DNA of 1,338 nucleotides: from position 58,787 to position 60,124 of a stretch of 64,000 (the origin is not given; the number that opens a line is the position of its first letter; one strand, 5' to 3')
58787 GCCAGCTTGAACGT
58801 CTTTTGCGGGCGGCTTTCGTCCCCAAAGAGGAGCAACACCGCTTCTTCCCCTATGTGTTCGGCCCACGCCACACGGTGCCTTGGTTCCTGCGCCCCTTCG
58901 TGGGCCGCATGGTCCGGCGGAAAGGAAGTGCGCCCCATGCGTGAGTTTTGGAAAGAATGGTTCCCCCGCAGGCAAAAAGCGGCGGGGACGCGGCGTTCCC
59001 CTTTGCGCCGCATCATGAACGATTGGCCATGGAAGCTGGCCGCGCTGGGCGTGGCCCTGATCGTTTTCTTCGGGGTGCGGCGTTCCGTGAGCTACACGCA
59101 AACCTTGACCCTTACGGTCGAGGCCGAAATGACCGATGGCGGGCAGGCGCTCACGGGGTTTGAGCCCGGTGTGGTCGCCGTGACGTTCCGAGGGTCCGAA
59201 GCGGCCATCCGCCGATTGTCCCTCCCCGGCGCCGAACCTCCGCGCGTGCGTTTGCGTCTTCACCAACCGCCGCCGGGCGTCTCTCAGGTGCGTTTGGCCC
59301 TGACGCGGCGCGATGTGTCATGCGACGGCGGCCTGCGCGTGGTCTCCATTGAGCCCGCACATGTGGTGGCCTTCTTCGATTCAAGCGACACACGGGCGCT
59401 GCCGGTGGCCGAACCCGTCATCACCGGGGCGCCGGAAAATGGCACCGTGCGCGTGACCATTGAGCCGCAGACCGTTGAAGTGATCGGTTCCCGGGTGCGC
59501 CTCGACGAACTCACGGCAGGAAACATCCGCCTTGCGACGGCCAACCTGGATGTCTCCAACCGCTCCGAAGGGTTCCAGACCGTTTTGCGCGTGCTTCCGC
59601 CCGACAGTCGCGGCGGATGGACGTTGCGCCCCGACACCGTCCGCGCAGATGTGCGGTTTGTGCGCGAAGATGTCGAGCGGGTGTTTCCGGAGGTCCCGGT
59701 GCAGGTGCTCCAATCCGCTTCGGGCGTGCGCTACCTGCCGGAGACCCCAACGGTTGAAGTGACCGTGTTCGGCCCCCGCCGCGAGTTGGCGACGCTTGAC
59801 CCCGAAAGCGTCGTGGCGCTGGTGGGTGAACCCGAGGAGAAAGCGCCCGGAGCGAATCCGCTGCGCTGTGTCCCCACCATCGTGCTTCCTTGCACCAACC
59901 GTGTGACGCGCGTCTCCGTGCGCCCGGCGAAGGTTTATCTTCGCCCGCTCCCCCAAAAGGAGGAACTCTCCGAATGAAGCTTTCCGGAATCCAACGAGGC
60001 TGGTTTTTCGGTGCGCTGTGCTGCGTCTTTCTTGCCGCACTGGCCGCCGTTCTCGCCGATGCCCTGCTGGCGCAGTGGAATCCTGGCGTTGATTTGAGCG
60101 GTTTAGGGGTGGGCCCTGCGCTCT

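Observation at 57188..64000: Translationally coupled chain folP-cdaA-cdaR-GldG-like-DUF4340-like-PAS histidine kinase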

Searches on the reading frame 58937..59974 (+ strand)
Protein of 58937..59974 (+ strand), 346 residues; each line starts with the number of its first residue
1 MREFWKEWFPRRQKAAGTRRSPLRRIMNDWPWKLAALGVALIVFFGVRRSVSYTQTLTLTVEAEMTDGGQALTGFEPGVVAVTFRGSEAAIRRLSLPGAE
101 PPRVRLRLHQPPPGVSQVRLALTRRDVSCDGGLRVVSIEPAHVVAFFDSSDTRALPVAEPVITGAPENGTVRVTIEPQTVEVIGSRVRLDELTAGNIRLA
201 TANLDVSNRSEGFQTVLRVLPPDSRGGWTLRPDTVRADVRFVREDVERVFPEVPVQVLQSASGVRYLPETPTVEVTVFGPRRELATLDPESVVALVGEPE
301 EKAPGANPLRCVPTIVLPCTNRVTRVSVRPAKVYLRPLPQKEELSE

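Call 5: search_protein_families(library=pfam, proteins=[window:58937-59974:+], max_evalue=0.01)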
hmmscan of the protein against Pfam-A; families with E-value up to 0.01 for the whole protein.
window:58937-59974:+ (346 aa): 1 family
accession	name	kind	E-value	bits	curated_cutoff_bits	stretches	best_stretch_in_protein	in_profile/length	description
PF07949.17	YbbR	-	2.7e-08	34.5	22.3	1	156-237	2-79/81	YbbR-like protein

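Call 25: find_homologous_proteins(query=window:58937-59974:+, max_evalue=0.00001)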
Query window:58937-59974:+ (346 aa): 47 proteins with E <= 0.00001 among 8000 candidates.
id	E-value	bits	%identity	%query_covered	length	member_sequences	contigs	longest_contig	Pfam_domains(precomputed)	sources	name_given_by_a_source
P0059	4.2e-220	748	99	100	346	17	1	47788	PF07949.18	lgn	-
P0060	7.3e-180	616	85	96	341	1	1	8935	PF07949.18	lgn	-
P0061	1.5e-178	611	87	93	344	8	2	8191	PF07949.18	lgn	-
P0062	7.0e-173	593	82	99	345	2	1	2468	-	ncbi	-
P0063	3.7e-148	511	75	94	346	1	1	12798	PF07949.18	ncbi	-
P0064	2.3e-133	463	65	100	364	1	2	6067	-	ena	-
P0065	2.3e-131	456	68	92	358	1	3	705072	PF07949.18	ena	-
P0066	6.5e-127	442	69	92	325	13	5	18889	PF07949.18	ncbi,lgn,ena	-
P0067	1.2e-123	431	67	92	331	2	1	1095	PF07949.18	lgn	-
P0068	2.2e-123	430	66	94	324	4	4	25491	PF07949.18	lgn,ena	-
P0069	1.2e-122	428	66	92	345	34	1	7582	PF07949.18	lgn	-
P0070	1.4e-122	427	65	94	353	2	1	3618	PF07949.18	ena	-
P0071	2.0e-122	427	67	92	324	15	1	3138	PF07949.18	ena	-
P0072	3.2e-122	426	63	94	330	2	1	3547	PF07949.18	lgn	-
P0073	2.3e-121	423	64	93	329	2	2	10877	PF07949.18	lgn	-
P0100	2.1e-102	361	55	95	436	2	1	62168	PF07949.18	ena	-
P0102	7.1e-86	307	48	90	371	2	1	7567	PF07949.18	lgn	-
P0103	2.0e-77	279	45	98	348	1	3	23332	PF07949.18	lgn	-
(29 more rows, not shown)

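Call 27: find_encoding_contigs(protein=P0103, flank=8000, max_places=1)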
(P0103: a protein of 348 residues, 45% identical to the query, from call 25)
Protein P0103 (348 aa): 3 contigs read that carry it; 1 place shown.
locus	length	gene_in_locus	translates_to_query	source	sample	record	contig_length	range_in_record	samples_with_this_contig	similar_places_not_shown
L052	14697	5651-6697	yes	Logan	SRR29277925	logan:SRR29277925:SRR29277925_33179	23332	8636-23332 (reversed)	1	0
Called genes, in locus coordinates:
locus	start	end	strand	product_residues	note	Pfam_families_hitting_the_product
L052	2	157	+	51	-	?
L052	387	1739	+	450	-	PF03721:UDPG_MGDP_dh_N, PF00984:UDPG_MGDP_dh, PF03720:UDPG_MGDP_dh_C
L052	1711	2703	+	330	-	PF01370:Epimerase, PF04321:RmlD_sub_bind (weak), PF16363:GDP_Man_Dehyd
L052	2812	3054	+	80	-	PF03840:SecG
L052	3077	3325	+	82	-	PF01192:RNA_pol_Rpb6 (weak)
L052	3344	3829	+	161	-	PF01668:SmpB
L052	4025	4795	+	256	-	PF00809:Pterin_bind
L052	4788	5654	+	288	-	PF19293:CdaA_N (weak), PF02457:DAC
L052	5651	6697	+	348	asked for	PF07949:YbbR (weak)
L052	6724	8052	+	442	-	PF09822:ABC_transp_aux, PF14258:DUF4350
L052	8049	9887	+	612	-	PF14238:DUF4340 (faint)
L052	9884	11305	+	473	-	PF00989:PAS, PF08448:PAS_4 (weak), PF13426:PAS_9, PF24820:Diguanyl_cycl_sensor (weak), PF00512:HisKA, PF02518:HATPase_c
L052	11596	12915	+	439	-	PF05496:RuvB_N, PF00158:Sigma54_activat (faint), PF01078:Mg_chelatase (faint), PF13191:AAA_16 (faint), PF00004:AAA, PF07728:AAA_5 (weak), PF16193:AAA_assoc_2, PF12002:MgsA_C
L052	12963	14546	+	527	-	PF03853:YjeF_N, PF01256:Carb_kinase, PF08543:Phos_pyr_kin (weak)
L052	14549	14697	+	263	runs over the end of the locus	PF00753:Lactamase_B, PF23023:Anti-Pycsar_Apyc1, PF12706:Lactamase_B_2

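Call 28: find_encoding_contigs(protein=P0102, flank=8000, max_places=1)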
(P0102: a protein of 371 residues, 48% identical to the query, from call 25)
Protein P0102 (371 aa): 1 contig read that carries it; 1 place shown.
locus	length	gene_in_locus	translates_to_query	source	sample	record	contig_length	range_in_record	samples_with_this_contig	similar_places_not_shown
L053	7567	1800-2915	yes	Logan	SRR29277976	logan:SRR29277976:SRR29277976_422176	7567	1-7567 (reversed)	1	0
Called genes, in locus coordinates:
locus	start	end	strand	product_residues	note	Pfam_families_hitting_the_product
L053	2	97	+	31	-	?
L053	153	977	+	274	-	PF00809:Pterin_bind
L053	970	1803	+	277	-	PF02457:DAC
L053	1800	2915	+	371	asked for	PF07949:YbbR (faint)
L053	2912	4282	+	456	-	PF09822:ABC_transp_aux (weak), PF14258:DUF4350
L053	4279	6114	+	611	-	PF14238:DUF4340 (weak)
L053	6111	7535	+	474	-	PF00989:PAS (weak), PF13426:PAS_9 (weak), PF00512:HisKA, PF02518:HATPase_c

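Call 29: find_encoding_contigs(protein=P0100, flank=8000, max_places=1)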
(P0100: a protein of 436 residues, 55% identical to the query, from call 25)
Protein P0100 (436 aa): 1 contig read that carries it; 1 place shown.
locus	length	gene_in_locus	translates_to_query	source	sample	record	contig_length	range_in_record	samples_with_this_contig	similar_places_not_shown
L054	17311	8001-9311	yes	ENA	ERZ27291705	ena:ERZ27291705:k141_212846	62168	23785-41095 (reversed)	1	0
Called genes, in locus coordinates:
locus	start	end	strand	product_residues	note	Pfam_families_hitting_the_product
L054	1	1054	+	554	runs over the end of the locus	PF00485:PRK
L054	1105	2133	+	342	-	PF03331:LpxC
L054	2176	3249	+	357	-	PF00534:Glycos_transf_1, PF13692:Glyco_trans_1_4, PF13524:Glyco_trans_1_2 (weak)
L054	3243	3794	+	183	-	-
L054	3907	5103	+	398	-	PF13439:Glyco_transf_4, PF20706:GT4-conflict, PF00534:Glycos_transf_1, PF13692:Glyco_trans_1_4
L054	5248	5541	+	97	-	PF00216:Bac_DNA_binding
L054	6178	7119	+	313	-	PF00809:Pterin_bind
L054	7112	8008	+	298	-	PF02457:DAC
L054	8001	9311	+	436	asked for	PF07949:YbbR (faint)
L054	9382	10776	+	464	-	PF14258:DUF4350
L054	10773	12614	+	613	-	PF14238:DUF4340 (weak)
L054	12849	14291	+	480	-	PF00512:HisKA, PF02518:HATPase_c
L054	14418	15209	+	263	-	PF00753:Lactamase_B, PF23023:Anti-Pycsar_Apyc1, PF12706:Lactamase_B_2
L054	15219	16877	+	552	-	PF07969:Amidohydro_3 (faint), PF01979:Amidohydro_1, PF13382:Adenine_deam_C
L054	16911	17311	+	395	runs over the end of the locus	PF00155:Aminotran_1_2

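Call 32: find_related_loci(query=A2, collection=metagenome_contigs, flank=8000)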
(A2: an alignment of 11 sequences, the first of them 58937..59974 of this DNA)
Query A2 (346 aa) in metagenome_contigs; peptide patterns used: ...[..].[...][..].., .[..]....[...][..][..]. (x = any residue, [..] = any of these).
245 stretches matched a pattern; 7 encode a relative of the query (tblastn E <= 1e-3); 7 distinct loci.
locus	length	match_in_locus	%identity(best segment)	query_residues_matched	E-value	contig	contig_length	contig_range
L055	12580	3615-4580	60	20-340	4e-126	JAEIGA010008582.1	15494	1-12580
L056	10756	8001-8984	59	20-343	4e-116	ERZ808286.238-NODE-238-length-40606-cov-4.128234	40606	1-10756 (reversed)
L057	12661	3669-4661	56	10-341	8e-113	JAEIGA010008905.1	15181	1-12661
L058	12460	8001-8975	55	15-342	4e-109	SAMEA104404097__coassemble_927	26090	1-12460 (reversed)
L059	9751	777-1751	55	15-342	4e-109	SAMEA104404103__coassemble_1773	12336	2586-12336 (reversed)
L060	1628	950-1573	72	18-225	5e-95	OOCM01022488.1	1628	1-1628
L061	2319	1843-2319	68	26-184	1e-66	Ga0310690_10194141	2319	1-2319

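Call 36: search_protein_families(library=ncbifam, proteins=[window:58937-59974:+], max_evalue=0.01)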
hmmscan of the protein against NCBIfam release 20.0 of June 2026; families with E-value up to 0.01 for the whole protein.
window:58937-59974:+ (346 aa): 0 families

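Call 87: search_protein_families(library=pfam, alignment_id=A2, max_evalue=1)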
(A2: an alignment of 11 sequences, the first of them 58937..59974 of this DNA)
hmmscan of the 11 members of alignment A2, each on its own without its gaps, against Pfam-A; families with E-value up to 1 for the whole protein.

A. member 1, window:58937-59974:+ (346 aa): 1 family
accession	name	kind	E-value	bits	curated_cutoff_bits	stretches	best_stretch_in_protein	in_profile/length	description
PF07949.17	YbbR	-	2.7e-08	34.5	22.3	2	156-237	2-79/81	YbbR-like protein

B. families by the number of members that match (of 11 scanned): 4 families
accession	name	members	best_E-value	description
PF07949.17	YbbR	11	2.8e-14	YbbR-like protein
PF12053.14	Par3_HAL_N_term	1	0.037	N-terminal of Par3 and HAL proteins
PF06234.18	TmoB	1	0.096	Toluene-4-monooxygenase system protein B (TmoB)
PF10213.14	MRP-S28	1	0.23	Mitochondrial ribosomal subunit protein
